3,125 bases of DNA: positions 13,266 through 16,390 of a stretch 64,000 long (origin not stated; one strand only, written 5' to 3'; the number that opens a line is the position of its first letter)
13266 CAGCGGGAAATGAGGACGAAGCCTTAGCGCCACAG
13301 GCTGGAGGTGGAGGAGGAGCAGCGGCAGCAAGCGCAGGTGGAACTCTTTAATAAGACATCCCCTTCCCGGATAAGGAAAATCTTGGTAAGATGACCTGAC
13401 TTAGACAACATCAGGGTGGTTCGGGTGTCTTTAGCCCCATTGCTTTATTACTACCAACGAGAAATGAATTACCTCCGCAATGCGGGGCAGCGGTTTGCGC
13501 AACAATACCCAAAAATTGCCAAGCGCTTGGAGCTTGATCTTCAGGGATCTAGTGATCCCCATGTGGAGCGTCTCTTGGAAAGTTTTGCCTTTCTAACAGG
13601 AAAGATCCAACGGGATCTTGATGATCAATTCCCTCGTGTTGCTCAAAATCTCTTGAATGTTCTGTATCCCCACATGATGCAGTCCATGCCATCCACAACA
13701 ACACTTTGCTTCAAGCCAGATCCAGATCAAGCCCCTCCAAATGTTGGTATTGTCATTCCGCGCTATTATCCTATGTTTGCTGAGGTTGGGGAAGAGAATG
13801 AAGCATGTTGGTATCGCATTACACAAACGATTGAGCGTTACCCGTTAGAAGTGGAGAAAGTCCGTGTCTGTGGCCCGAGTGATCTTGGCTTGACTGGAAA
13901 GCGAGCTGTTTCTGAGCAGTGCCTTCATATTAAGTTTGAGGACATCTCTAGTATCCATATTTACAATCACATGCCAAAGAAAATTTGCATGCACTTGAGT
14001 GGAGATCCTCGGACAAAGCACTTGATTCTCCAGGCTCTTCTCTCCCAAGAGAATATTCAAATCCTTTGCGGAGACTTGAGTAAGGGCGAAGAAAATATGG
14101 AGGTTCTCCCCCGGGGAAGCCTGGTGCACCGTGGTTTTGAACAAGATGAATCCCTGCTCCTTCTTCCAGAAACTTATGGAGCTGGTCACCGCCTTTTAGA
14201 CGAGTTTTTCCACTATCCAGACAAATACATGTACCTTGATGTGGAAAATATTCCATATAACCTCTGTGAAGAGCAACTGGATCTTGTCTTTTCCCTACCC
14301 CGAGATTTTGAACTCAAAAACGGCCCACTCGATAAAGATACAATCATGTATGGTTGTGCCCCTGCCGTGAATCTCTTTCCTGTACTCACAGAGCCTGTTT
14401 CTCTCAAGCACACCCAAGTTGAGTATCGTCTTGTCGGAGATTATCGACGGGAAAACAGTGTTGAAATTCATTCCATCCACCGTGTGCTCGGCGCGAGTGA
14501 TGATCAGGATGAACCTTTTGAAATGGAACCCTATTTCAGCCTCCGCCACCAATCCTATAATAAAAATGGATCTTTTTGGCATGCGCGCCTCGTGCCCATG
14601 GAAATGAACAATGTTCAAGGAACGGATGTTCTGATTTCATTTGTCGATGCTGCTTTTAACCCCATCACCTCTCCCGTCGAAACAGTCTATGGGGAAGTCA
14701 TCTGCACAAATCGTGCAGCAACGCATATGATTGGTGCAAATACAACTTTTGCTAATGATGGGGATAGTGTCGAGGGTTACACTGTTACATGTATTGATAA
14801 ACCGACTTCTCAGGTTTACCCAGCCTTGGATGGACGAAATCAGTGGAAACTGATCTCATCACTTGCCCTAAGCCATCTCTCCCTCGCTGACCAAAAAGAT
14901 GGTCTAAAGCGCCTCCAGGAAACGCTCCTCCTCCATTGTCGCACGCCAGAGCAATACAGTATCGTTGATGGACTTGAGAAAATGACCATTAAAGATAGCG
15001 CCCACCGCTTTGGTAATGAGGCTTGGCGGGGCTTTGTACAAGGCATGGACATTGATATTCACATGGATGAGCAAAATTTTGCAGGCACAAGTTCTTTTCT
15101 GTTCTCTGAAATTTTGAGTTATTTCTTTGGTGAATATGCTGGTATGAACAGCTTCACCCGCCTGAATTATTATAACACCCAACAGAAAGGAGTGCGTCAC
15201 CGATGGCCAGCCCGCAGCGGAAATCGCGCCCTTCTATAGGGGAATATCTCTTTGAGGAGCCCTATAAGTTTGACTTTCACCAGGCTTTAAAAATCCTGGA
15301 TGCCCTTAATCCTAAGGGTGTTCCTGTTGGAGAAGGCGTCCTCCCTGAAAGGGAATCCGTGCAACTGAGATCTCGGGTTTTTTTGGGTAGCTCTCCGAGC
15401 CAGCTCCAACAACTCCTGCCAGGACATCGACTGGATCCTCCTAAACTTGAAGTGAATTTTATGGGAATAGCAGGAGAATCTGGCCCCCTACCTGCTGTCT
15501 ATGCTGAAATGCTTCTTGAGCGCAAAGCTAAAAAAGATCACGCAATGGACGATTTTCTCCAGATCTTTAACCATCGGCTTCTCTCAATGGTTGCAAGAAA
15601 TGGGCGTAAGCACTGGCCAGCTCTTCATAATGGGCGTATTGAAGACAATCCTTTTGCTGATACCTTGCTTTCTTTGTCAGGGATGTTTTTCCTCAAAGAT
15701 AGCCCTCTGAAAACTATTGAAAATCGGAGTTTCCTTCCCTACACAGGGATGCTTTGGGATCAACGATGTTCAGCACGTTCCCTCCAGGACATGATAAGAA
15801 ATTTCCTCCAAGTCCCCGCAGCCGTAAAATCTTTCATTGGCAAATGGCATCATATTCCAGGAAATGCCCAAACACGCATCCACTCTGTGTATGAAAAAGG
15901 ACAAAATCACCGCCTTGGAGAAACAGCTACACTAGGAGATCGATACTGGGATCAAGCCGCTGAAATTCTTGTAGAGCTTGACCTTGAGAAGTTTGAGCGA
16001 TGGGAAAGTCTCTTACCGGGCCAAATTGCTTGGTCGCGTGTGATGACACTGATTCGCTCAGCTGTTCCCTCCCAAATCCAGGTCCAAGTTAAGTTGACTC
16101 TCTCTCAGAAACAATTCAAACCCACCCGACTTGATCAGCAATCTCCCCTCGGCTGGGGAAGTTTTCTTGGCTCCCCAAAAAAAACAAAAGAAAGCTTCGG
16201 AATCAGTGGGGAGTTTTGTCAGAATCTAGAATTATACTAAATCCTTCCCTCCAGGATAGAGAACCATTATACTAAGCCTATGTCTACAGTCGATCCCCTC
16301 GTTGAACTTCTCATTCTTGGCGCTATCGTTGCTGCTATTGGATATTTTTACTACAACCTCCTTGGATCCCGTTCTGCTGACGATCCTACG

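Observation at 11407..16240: Orphan tssF-tssG (T6SS baseplate wedge) pair plus a large exported protein, inserted right after tRNA-Cys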

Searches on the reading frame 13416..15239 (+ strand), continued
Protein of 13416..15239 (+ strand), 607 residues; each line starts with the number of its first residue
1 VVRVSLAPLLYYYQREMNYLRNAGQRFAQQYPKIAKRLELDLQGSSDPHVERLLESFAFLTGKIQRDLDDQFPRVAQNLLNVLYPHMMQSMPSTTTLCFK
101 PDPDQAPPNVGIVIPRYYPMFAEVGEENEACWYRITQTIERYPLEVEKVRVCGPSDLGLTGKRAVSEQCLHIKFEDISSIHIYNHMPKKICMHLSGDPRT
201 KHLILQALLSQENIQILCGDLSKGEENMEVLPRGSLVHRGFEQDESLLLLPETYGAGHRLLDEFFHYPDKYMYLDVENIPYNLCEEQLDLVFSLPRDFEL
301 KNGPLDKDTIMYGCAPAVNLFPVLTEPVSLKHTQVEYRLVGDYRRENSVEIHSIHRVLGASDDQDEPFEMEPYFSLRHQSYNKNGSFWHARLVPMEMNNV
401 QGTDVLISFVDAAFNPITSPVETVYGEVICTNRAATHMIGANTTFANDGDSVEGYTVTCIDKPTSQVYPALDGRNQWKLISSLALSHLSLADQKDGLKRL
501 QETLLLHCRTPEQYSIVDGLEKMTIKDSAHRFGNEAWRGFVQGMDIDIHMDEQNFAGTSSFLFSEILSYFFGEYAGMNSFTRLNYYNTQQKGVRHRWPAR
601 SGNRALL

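Call 26: find_related_loci(query=A1, collection=genome_contigs, flank=10000)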
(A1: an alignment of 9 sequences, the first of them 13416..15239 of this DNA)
Query A1 (607 aa) in genome_contigs; peptide patterns used: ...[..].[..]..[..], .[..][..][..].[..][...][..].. (x = any residue, [..] = any of these).
600 stretches matched a pattern (row limit reached: there are more); 584 encode a relative of the query (tblastn E <= 1e-3); the best 80 are kept; 80 distinct loci.
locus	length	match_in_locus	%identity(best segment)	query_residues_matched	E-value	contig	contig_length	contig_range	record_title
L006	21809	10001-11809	37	5-607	5e-134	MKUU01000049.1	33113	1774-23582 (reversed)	MAG: Caedibacter sp. 38-128 SCNpilot_expt_500_p_scaffold_675, whole genome shotgun sequence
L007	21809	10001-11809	37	5-607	1e-132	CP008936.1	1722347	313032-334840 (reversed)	Candidatus Caedibacter acanthamoebae, complete genome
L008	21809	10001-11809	36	6-607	6e-130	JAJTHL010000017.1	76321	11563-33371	MAG: Alphaproteobacteria bacterium isolate CoA8N_C25 k141_1542070_flag_0_multi_19_9970_len_76321, whole genome shotgun s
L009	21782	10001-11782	37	10-607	4e-129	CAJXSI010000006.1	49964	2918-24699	MAG TPA_asm: uncultured Alphaproteobacteria bacterium isolate SRR3933164_bin.5_MetaBAT_v2.12.1_MAG genome assembly, cont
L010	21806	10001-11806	37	6-607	2e-128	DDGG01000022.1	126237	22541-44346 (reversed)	MAG TPA_asm: Alphaproteobacteria bacterium UBA1908 UBA1908_contig_372, whole genome shotgun sequence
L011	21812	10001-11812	35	4-607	6e-128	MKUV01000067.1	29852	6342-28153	MAG: Caedibacter sp. 37-49 SCNpilot_expt_500_p_scaffold_743, whole genome shotgun sequence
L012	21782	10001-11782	36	10-607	9e-127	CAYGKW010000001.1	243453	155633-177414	MAG TPA_asm: uncultured Rhizobiaceae bacterium isolate ERP117304_co1_149 genome assembly, contig: NODE_54_length_243453_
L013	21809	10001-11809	36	6-607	5e-126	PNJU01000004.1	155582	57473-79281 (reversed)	MAG: Candidatus Puniceispirillum sp. isolate WM.011 WM_1000016_155582, whole genome shotgun sequence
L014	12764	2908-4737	35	1-607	6e-125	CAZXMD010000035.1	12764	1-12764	MAG TPA_asm: uncultured Candidatus Finniella sp. isolate SRP319275_co1_191 genome assembly, contig: NODE_5817_length_127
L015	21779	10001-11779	35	9-607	3e-123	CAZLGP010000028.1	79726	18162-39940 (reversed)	MAG TPA_asm: uncultured Thermoanaerobaculia bacterium isolate binchicken_co31_43 genome assembly, contig: k141_477305, w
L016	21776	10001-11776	36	9-607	6e-123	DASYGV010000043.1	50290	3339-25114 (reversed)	MAG TPA_asm: Thermoanaerobaculia bacterium isolate SMAG_U4223 k141_60653, whole genome shotgun sequence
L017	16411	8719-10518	35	9-607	3e-122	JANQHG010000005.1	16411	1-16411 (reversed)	MAG: Azospirillaceae bacterium isolate PL23b_bin.89 k99_1594796, whole genome shotgun sequence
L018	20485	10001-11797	37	9-607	2e-122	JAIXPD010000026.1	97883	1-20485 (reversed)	MAG: Azospirillum sp. isolate C1_MAG_00050 C1_MAG_00050_000000000072, whole genome shotgun sequence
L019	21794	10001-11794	37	9-607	2e-122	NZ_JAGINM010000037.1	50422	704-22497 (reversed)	Azospirillum agricola strain CC-HIH038 Ga0451084_37, whole genome shotgun sequence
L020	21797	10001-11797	36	9-607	5e-122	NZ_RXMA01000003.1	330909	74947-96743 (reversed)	Azospirillum griseum strain L-25-5 w-1 Scaffold3, whole genome shotgun sequence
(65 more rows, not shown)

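Call 29: search_protein_families(library=pfam, proteins=[L009:6064-6621:+, L009:6670-8151:+, L009:8211-8738:+, L009:8760-9416:+, L009:9423-9980:+, L009:12795-15455:+, L009:15469-17748:+, L009:17753-18715:+, L009:19147-20145:+, L009:3065-4114:-], max_evalue=0.001)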
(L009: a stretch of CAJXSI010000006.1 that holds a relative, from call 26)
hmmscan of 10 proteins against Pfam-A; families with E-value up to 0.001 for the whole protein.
L009:6064-6621:+ (185 aa): 1 family
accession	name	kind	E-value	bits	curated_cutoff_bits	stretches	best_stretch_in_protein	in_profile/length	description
PF05591.17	T6SS_VipA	-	3.2e-54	183.4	24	1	10-168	2-154/155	Type VI secretion system, VipA, VC_A0107 or Hcp2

L009:6670-8151:+ (493 aa): 2 families
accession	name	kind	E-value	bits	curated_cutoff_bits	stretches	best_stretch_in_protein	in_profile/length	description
PF05943.17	VipB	-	8.6e-131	435.9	27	1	68-368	2-301/301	EvpB/VC_A0108, tail sheath N-terminal domain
PF18945.5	VipB_2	-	3.7e-44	150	27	1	377-488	1-112/112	EvpB/VC_A0108, tail sheath gpW/gp25-like domain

L009:8211-8738:+ (175 aa): 1 family
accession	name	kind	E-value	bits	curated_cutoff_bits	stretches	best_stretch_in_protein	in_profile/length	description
PF05638.18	T6SS_HCP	-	3.2e-06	27.9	23.5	1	16-119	7-110/129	Type VI secretion system effector, Hcp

L009:8760-9416:+ (218 aa): 0 families

L009:9423-9980:+ (185 aa): 1 family
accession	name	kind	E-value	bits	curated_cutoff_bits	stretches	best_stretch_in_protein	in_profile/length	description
PF04965.19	GPW_gp25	-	1.2e-10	41.5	27.2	1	40-138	3-91/96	Baseplate wedge protein gp25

L009:12795-15455:+ (886 aa): 17 families
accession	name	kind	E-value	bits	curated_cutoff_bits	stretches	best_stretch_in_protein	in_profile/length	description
PF07724.20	AAA_2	-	9.7e-57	192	27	1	610-777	1-165/166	AAA domain (Cdc48 subfamily)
PF17871.7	AAA_lid_9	-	5.6e-29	100.5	22.8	1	364-459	1-96/104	AAA lid domain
PF00004.35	AAA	-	1.4e-21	77.7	21.2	2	226-357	2-125/131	ATPase family associated with various cellular activities (AAA)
PF10431.15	ClpB_D2-small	-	4.8e-15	55.8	21.9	1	783-855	1-72/81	C-terminal, D2-small domain, of ClpB protein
PF07728.20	AAA_5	-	1.9e-13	51.1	22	1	615-736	2-125/139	AAA domain (dynein-related subfamily)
PF13191.12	AAA_16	-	2.2e-12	48.2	32.6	1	205-328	4-159/167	AAA ATPase domain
PF13401.12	AAA_22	-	7.1e-08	33.3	27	0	221-320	4-107/130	AAA domain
PF05621.17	TniB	-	4.4e-06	26.7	22.4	0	283-361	108-185/189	Bacterial TniB protein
PF13481.12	AAA_25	-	7.6e-06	26.1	27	0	614-641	35-62/195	AAA domain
PF01637.24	ATPase_2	-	1.4e-05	25.4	33.2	0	206-240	4-38/225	ATPase domain predominantly from Archaea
PF06414.18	Zeta_toxin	-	1.8e-05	24.7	22.3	1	607-656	12-60/199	Zeta toxin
PF20720.3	nSTAND3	-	3.3e-05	24.1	27.2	0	214-248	11-43/155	Novel STAND NTPase 3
PF13173.12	AAA_14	-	4.7e-05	23.8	27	0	614-696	4-74/129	AAA domain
PF00158.32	Sigma54_activat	-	5.1e-05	23.5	20.2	0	615-719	25-128/168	Sigma-54 interaction domain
PF12775.13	AAA_7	-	6.4e-05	23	25.8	0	615-658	36-79/181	P-loop containing dynein motor region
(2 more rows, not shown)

L009:15469-17748:+ (759 aa): 4 families
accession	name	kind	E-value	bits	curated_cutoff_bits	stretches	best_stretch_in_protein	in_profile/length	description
PF05954.17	Phage_GPD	-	9.6e-73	245.5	30.1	1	32-344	2-302/305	Phage tail baseplate hub (GPD)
PF22178.3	Gp5_trimer_C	-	1.3e-24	86.9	30.9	2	485-589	1-104/112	Bacteriophage T4 gp5 C-terminal trimerisation domain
PF04717.18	Phage_base_V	-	1.1e-13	51.7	23.8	1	402-469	12-75/75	Type VI secretion system/phage-baseplate injector OB domain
PF06715.18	Gp5_C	-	3.7e-08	33.4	20.4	2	611-633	1-23/24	Gp5 C-terminal repeat (3 copies)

L009:17753-18715:+ (320 aa): 1 family
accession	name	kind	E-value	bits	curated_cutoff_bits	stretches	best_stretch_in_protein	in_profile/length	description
PF07661.19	MORN_2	-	9.1e-24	81.2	29.6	1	140-160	1-21/22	MORN repeat variant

L009:19147-20145:+ (332 aa): 1 family
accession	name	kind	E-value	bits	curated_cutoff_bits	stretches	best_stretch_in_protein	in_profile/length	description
PF05036.18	SPOR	-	2.1e-11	44.4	21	1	250-322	4-75/76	SPOR domain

L009:3065-4114:- (349 aa): 1 family
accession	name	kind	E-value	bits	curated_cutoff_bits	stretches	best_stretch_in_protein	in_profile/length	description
PF02661.23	Fic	-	2.4e-14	54.4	24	1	205-298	2-93/93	Fic/DOC family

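Call 30: find_encoding_contigs(protein=P0121, flank=1000, max_places=3)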
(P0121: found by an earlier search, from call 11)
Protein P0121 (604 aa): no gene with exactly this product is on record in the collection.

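Call 58: search_protein_families(library=pfam, proteins=[L002:6349-8367:+, L007:8290-9855:+], max_evalue=0.1)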
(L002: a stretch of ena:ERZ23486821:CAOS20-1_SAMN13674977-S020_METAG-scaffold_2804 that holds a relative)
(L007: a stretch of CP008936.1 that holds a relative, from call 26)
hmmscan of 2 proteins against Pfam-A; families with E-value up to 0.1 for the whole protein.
L002:6349-8367:+ (672 aa): 4 families
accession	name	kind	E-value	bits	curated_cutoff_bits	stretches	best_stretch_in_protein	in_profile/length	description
PF13181.12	TPR_8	-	0.0011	19.4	25.7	0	351-378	3-30/34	Tetratricopeptide repeat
PF07719.23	TPR_2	-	0.0023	18.4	27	0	351-380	3-32/34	Tetratricopeptide repeat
PF14938.12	SNAP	-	0.003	17.5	25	1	210-380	53-227/282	Soluble NSF attachment protein, SNAP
PF13428.12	TPR_14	-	0.027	15.6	23.5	0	355-385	7-37/44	Tetratricopeptide repeat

L007:8290-9855:+ (521 aa): 8 families
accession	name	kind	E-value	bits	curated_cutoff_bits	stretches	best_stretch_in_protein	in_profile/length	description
PF01738.24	DLH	-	7e-13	49.1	21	1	238-434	1-194/217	Dienelactone hydrolase family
PF08840.17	BAAT_C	-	1.4e-06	28.9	20.9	0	317-345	10-38/210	BAAT / Acyl-CoA thioester hydrolase C terminal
PF02230.22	Abhydrolase_2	-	1.8e-06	28.4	23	1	323-429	101-202/217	Phospholipase/Carboxylesterase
PF00326.27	Peptidase_S9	-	5.2e-06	26.5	22.6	1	382-431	143-192/213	Prolyl oligopeptidase family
PF07859.19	Abhydrolase_3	-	7.5e-05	23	25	1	384-429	166-209/210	alpha/beta hydrolase fold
PF12146.15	Hydrolase_4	-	0.00017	21.4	27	1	375-430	183-236/239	Serine aminopeptidase, S33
PF20408.4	Abhydrolase_11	-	0.028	14.6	27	1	317-431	66-170/193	Alpha/beta hydrolase domain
PF00561.26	Abhydrolase_1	-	0.029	14.4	25.8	0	376-427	200-239/245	alpha/beta hydrolase fold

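Call 62: find_related_loci(query=A3, collection=metagenome_contigs, flank=10000)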
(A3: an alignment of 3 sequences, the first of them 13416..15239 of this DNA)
Query A3 (607 aa) in metagenome_contigs; peptide patterns used: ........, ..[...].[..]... (x = any residue, [..] = any of these).
431 stretches matched a pattern; 188 encode a relative of the query (tblastn E <= 1e-3); the best 80 are kept; 80 distinct loci.
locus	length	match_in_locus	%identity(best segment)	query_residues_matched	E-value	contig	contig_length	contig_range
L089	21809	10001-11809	36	6-607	4e-130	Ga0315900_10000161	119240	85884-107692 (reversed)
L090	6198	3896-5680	33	9-607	4e-118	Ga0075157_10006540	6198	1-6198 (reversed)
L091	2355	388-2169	34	10-607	8e-119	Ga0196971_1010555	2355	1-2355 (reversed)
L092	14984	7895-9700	33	9-607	4e-112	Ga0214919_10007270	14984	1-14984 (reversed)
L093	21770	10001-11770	31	9-602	2e-99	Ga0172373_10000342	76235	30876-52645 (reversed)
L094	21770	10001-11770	31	9-602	3e-99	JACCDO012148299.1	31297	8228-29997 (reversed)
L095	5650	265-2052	31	9-607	3e-98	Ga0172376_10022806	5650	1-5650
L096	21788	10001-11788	31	9-607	5e-98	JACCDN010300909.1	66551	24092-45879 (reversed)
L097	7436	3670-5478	33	9-607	5e-96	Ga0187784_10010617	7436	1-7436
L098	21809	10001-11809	32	9-607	1e-95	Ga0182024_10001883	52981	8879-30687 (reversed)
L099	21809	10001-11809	32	9-607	1e-94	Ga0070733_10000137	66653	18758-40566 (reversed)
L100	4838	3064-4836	32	9-590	1e-90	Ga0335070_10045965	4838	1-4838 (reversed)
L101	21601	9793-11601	31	9-607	4e-90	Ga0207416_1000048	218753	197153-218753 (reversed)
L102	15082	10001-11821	32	9-607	6e-89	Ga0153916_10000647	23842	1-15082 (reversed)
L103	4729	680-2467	32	12-607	2e-89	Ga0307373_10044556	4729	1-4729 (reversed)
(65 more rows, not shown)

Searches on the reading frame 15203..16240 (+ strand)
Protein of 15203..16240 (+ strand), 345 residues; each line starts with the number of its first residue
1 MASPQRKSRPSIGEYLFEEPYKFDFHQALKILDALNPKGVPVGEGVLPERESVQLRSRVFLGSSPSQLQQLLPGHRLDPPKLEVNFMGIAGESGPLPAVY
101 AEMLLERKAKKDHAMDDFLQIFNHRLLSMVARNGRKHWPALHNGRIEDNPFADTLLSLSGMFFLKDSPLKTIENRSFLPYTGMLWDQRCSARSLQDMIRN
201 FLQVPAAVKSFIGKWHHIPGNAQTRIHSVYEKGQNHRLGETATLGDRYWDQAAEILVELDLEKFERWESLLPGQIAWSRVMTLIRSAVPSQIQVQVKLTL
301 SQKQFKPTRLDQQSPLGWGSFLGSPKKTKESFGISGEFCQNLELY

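Call 3: search_protein_families(library=pfam, proteins=[window:15203-16240:+], max_evalue=0.1)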
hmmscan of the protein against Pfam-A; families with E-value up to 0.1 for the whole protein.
window:15203-16240:+ (345 aa): 1 family
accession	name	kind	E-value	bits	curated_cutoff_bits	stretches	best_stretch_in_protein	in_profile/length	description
PF06996.16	T6SS_TssG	-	6.5e-71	239.5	24.6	1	19-323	1-304/304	Type VI secretion, TssG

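Call 4: search_protein_families(library=ncbifam, proteins=[window:15203-16240:+], max_evalue=0.1)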
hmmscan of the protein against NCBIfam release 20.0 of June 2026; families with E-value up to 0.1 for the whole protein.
window:15203-16240:+ (345 aa): 1 family
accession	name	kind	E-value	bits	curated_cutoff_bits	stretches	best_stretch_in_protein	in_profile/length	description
TIGR03347.1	VI_chp_1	equivalog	1.3e-66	224.8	143.3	1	19-323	1-300/300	type VI secretion system baseplate subunit TssG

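Call 11: list_cluster_members(proteins=[P0001, window:15203-16240:+, window:11534-13351:+, window:53545-54804:-, window:30761-32083:-, window:9122-10171:+])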
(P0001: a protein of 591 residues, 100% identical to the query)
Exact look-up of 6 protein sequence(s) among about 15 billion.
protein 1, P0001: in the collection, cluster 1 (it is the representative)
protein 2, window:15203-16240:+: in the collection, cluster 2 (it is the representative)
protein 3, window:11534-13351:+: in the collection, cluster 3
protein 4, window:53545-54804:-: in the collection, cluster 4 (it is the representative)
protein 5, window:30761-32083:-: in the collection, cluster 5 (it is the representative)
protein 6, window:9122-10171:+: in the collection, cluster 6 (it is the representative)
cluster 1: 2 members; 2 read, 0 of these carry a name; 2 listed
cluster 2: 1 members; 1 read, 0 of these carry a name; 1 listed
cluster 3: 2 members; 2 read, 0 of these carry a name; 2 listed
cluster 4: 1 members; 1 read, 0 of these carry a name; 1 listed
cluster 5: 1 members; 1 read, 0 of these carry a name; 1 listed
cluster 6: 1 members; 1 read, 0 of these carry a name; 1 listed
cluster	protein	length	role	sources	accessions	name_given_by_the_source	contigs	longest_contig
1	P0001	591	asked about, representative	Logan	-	-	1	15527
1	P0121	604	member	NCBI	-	-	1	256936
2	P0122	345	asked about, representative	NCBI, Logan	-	-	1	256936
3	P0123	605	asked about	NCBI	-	-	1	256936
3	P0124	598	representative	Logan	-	-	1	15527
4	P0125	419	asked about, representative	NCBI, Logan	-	-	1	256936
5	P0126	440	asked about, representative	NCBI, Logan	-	-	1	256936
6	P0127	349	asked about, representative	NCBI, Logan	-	-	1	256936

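Call 13: find_encoding_contigs(protein=window:15203-16240:+, flank=2000, max_places=4)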
Protein window:15203-16240:+ (345 aa): 1 contig read that carries it; 1 place shown.
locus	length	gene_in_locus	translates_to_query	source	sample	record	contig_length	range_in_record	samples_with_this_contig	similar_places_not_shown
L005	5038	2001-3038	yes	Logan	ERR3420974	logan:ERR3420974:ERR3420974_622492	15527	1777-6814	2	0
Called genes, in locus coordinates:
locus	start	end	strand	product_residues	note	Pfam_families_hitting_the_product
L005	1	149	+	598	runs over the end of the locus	-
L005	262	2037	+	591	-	PF05947:T6SS_TssF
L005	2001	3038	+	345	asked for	PF06996:T6SS_TssG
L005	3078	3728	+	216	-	PF04280:Tim44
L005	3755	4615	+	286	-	PF03562:MltA, PF06725:3D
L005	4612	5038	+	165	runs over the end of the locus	PF01713:Smr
